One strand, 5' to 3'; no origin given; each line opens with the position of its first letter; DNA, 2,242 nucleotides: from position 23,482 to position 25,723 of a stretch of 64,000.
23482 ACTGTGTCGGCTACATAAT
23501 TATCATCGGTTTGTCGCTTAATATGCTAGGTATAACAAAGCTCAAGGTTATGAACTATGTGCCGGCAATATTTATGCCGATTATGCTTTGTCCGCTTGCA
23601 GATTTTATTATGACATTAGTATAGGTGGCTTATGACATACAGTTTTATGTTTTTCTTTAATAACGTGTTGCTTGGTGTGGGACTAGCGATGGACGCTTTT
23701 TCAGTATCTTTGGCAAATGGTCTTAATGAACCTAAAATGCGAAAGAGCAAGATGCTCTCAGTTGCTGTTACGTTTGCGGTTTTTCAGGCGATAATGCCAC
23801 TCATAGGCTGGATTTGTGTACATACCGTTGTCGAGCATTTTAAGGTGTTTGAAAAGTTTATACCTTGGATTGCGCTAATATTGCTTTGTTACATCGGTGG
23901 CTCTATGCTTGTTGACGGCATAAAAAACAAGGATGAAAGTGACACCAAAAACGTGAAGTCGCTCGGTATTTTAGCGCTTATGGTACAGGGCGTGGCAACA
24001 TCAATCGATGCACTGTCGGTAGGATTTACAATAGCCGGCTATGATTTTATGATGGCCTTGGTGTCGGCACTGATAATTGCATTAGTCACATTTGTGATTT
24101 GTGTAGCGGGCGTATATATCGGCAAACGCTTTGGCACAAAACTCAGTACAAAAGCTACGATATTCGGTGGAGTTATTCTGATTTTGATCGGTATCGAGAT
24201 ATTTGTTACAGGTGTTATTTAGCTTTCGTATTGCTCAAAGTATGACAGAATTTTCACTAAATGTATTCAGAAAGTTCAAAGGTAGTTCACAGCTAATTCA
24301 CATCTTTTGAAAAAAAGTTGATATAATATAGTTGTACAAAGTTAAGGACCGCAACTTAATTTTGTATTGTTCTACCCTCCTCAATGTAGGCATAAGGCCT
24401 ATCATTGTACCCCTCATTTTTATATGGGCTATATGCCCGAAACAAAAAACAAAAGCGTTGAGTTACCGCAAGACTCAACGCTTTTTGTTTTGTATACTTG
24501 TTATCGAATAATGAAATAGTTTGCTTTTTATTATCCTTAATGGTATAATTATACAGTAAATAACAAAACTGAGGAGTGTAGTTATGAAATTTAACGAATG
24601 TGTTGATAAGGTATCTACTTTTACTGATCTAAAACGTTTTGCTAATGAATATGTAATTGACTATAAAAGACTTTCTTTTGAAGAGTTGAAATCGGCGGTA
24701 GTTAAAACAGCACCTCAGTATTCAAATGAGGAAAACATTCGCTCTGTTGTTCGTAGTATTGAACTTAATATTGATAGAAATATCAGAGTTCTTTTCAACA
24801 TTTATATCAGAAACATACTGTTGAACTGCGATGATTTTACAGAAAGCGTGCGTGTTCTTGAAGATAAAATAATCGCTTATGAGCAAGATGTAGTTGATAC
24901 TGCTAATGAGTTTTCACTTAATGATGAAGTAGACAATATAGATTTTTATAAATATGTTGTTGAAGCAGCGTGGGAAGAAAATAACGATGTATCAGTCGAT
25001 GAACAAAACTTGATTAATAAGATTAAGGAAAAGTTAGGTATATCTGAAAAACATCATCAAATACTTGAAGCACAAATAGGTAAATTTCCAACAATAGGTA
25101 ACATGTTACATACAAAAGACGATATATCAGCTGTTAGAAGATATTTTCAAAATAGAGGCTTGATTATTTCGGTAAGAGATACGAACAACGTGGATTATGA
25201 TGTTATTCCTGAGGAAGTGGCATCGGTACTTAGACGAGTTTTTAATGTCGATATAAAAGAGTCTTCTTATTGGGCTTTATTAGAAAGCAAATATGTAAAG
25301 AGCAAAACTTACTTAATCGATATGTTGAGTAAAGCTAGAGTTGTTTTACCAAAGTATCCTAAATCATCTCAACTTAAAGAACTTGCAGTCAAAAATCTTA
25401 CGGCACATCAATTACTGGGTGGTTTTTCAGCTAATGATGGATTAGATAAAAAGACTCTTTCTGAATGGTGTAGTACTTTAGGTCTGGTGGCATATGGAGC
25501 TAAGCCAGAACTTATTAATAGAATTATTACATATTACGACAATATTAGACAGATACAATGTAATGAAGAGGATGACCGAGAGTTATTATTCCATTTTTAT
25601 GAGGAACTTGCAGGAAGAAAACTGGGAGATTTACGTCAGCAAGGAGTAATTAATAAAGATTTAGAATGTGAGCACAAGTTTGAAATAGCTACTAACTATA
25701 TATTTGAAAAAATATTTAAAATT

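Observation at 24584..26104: Orphan SAP-domain protein with a FokI-like cleavage domain and no methyltransferase partner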

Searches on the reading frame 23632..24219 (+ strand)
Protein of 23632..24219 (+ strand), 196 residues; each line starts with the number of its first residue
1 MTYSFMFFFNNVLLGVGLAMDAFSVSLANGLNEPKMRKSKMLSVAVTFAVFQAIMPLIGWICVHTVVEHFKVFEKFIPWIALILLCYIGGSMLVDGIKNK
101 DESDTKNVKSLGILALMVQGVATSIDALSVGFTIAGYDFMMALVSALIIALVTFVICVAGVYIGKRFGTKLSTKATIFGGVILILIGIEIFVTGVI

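Call 40: find_related_loci(query=window:23632-24219:+, collection=metagenome_contigs, flank=6000)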
Query window:23632-24219:+ (196 aa) in metagenome_contigs; peptide patterns used: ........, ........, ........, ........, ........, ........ (x = any residue, [..] = any of these).
530 stretches matched a pattern; 141 encode a relative of the query (tblastn E <= 1e-3); the best 80 are kept; 80 distinct loci.
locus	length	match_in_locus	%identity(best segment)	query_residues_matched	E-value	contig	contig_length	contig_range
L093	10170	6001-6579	66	1-195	2e-80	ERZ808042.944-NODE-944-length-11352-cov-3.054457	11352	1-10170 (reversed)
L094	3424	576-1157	64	1-196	1e-80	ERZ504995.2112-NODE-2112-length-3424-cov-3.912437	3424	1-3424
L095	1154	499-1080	62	1-196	2e-86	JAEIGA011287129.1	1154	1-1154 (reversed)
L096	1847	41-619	70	1-195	4e-83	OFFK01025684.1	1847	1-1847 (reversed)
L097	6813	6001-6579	70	1-195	1e-79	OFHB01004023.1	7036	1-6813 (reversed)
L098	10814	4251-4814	66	6-195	2e-79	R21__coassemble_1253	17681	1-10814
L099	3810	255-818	66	6-195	6e-79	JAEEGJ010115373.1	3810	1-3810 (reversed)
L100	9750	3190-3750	63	7-195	3e-78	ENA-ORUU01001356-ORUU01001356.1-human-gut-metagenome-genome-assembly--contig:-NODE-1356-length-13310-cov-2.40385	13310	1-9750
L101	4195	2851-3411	63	7-195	6e-78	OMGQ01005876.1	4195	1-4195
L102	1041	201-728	66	1-176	4e-83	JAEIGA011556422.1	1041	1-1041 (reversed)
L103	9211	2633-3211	63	1-195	8e-77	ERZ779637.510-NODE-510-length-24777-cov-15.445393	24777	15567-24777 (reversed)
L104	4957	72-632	62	7-195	8e-77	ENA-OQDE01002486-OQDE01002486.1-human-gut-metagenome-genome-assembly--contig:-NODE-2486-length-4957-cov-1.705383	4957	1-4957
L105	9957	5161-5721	62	7-195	9e-77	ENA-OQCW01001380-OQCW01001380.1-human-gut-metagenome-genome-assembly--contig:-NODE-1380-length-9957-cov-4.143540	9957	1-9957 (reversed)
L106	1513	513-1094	63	1-196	1e-80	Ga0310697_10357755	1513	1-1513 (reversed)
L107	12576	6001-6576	63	1-195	3e-76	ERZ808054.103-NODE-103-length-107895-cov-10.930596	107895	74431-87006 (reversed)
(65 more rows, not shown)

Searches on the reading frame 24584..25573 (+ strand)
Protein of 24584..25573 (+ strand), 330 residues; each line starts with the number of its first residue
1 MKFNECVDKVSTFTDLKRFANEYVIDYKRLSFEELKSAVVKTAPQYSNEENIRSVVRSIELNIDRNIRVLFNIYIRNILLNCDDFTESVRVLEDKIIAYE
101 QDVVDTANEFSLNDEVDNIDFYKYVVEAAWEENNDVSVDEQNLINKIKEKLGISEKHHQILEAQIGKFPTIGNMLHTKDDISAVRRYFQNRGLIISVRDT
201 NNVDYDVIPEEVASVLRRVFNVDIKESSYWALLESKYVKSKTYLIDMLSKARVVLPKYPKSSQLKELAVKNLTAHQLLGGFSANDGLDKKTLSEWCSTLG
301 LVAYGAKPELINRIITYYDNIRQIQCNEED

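Call 50: predict_structure(alignment_id=A3)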
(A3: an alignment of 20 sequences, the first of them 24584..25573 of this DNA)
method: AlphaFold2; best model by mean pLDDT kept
length: 330 residues; sequences in the alignment: 20
mean_pLDDT: 81.8   pTM: 0.74
mean pLDDT of the five models: 81.8, 81.2, 80.8, 79.0, 78.9
residues with pLDDT >= 90: 149; 70-90: 124; 50-70: 26; < 50: 31
segments of 3 or more residues with pLDDT < 50: 299-314, 321-330
pLDDT, mean of each block of 10 residues (from residue 1): 93 92 89 94 93 93 93 93 91 96 90 77 86 76 85 86 92 95 96 94 94 90 76 77 84 78 81 72 54 55 41 50 43
secondary structure, 60 per line:
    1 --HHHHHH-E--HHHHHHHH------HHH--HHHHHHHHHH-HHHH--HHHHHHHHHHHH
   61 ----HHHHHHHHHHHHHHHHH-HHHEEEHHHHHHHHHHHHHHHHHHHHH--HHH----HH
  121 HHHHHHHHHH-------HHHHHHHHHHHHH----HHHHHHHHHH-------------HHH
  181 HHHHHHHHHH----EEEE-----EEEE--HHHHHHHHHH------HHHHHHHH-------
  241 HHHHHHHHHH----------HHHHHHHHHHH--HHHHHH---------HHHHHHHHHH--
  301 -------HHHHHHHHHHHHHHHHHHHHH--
elements in order: H3-8 H13-20 H32-41 H43-46 H49-60 H65-81 E86-88 H89-109 H119-130 H138-150 H155-164 H178-190 E195-198 E204-207 H210-219 H226-233 H241-250 H261-271 H274-279 H289-298 H308-328

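Call 52: fold_search(model_id=the predicted structure, library=pdb)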
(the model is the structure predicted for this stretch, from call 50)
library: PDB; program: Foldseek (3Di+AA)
matches with E <= 10: 329; with E <= 0.001: 0
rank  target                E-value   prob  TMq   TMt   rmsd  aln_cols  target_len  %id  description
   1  8xzu                  5.6e-01  0.30  0.14  0.30  14.6       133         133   16  HosA transcriptional regulator from enteropathogenic Escherichia coli O127:H6 (strain E2348/69) bound with 4-hydroxy ben (released 2024-08-28)
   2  7t6s_R                7.7e-01  0.08  0.14  0.15  16.9       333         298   10  Structure of the human FPR2-Gi complex with compound C43 (released 2022-03-30)
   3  5afq_A                9.2e-01  0.05  0.13  0.11  24.7       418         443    8  Crystal structure of RPC62 - RPC32 beta (released 2015-10-07)
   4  5e1w                  1.0e+00  0.35  0.13  0.24  12.2        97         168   18  Crystal structure of the organohalide sensing RdhR-CbdbA1625 transcriptional regulator in the ligand free form (released 2016-10-05)
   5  3zco                  1.2e+00  0.47  0.21  0.46   8.3       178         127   11  Crystal structure of S. cerevisiae Sir3 C-terminal domain (released 2013-04-03)
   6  3gfl                  1.3e+00  0.35  0.13  0.28   9.3        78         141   20  Crystal structure of the ST1710 mutant (R90A) protein (released 2009-08-25)
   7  3eco_A                1.4e+00  0.15  0.14  0.30  16.6       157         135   12  Crystal structure of MepR, a transcription regulator of the Staphylococcus aureus multidrug efflux pump MepA (released 2009-02-10)
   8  8zp5_B                1.6e+00  0.13  0.12  0.12  18.8       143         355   12  Cryo-EM structure of origin recognition complex (Orc5 basic patch mutations) with ARS1 DNA bound (released 2025-04-16)
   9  2zme_A                1.6e+00  0.06  0.11  0.15  20.7       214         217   10  Integrated structural and functional model of the human ESCRT-II complex (released 2008-11-04)
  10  3gfj                  1.7e+00  0.30  0.13  0.28   9.3        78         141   20  Crystal structure of the ST1710 mutant (R89A) protein (released 2009-08-25)
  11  22oz_D                1.7e+00  0.12  0.14  0.25  15.8       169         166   12  Structural insights into HpaR-mediated recognition of hrpX and hrpG in Xanthomonas campestris pv. campestris (released 2026-03-11)
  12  8p5d_SK0              1.8e+00  0.28  0.13  0.38   6.4        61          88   24  Spraguea lophii ribosome in the closed conformation by cryo sub tomogram averaging (released 2023-06-21)
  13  7qca_SK0              1.8e+00  0.28  0.13  0.37   6.4        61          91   24  Spraguea lophii ribosome (released 2022-11-30)
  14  9g52_A                1.8e+00  0.28  0.13  0.36   7.7        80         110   16  Crystal structure of LmrR with V15 replaced by unnatural amino acid 4-mercaptophenylalanine, Au(I) bound (released 2024-12-25)
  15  8j3i                  1.8e+00  0.06  0.11  0.11  17.3       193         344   12  Crystal structure of (S)-scoulerine 9-O-methyltransferase from Coptis chinensis (released 2024-10-23)
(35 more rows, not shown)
